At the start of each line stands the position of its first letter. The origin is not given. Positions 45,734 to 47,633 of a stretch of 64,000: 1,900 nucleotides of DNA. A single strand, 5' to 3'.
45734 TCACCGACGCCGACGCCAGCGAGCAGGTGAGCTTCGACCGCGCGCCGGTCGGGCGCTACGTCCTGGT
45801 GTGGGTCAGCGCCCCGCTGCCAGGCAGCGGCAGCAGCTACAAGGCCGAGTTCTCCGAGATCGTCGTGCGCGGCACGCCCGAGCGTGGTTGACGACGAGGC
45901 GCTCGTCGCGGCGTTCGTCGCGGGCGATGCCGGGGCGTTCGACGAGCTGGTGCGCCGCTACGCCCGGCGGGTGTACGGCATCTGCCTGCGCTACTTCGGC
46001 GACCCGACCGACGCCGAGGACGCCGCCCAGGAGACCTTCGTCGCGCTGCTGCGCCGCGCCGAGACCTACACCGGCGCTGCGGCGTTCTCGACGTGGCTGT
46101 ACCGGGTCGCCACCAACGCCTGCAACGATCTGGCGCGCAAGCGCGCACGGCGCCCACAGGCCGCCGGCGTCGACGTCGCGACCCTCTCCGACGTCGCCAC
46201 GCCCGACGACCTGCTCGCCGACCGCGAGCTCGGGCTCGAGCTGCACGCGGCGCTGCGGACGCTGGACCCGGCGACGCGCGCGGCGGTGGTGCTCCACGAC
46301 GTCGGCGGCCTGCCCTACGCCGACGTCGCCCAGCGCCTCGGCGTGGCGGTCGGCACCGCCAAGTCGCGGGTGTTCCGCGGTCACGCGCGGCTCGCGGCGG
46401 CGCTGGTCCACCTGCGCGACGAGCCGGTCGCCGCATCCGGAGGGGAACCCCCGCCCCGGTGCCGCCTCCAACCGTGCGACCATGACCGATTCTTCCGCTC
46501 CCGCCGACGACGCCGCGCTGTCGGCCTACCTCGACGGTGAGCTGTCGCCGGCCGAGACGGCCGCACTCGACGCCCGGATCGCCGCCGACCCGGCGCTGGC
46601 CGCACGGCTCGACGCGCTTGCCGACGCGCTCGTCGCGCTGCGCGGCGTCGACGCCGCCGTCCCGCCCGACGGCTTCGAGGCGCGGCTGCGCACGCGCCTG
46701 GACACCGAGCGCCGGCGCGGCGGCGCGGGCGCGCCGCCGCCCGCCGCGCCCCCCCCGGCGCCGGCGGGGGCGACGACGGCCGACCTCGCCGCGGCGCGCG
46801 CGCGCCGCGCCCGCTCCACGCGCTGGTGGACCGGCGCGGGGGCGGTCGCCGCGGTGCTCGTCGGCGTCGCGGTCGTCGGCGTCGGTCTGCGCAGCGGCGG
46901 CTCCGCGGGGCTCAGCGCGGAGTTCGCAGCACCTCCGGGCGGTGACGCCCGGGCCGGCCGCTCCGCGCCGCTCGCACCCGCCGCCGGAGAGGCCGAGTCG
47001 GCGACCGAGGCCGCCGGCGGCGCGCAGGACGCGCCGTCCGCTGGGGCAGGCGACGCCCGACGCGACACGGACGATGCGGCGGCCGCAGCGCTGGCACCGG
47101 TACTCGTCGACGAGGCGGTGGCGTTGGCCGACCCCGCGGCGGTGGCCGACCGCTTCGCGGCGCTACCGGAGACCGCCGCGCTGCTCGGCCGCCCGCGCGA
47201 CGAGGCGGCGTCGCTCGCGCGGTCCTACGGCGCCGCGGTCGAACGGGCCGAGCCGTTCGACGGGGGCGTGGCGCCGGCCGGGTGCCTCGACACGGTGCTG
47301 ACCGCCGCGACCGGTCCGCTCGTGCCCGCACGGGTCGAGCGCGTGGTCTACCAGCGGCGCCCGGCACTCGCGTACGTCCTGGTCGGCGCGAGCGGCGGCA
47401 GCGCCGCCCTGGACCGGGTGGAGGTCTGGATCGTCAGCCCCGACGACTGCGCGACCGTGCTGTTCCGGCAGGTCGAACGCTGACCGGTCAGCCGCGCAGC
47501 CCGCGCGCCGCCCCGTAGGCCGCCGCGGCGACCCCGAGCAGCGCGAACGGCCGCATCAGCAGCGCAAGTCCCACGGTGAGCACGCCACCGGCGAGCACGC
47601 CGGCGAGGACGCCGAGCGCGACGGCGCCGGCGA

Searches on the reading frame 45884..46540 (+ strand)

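Call 60: search_protein_families(library=pfam, max_evalue=0.01, proteins=[window:45884-46540:+])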
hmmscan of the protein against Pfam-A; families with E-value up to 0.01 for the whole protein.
window:45884-46540:+ (218 aa): 5 families
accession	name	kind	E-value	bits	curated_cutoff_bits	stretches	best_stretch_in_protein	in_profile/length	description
PF04542.20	Sigma70_r2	-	1e-21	76.9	24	1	22-90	1-71/71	Sigma-70 region 2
PF08281.18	Sigma70_r4_2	-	6.9e-15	54.9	25.7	1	119-169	3-53/54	Sigma-70, region 4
PF04545.22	Sigma70_r4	-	4.2e-07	29.8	24.1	1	123-170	1-48/50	Sigma-70, region 4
PF14023.12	Bestrophin-like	-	0.0029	17.7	32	1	8-96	77-164/232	Bestrophin-like domain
PF07638.17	Sigma70_ECF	-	0.0037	17.6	21.1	1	48-162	53-171/185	ECF sigma factor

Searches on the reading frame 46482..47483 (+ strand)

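Call 60: search_protein_families(library=pfam, max_evalue=0.01, proteins=[window:46482-47483:+])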
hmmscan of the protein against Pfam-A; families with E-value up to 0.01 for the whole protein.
window:46482-47483:+ (333 aa): 1 family
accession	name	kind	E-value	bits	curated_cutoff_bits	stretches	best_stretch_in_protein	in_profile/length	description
PF13490.11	zf-HC2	-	4.6e-05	23.9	22.2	1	11-31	6-26/35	Putative zinc-finger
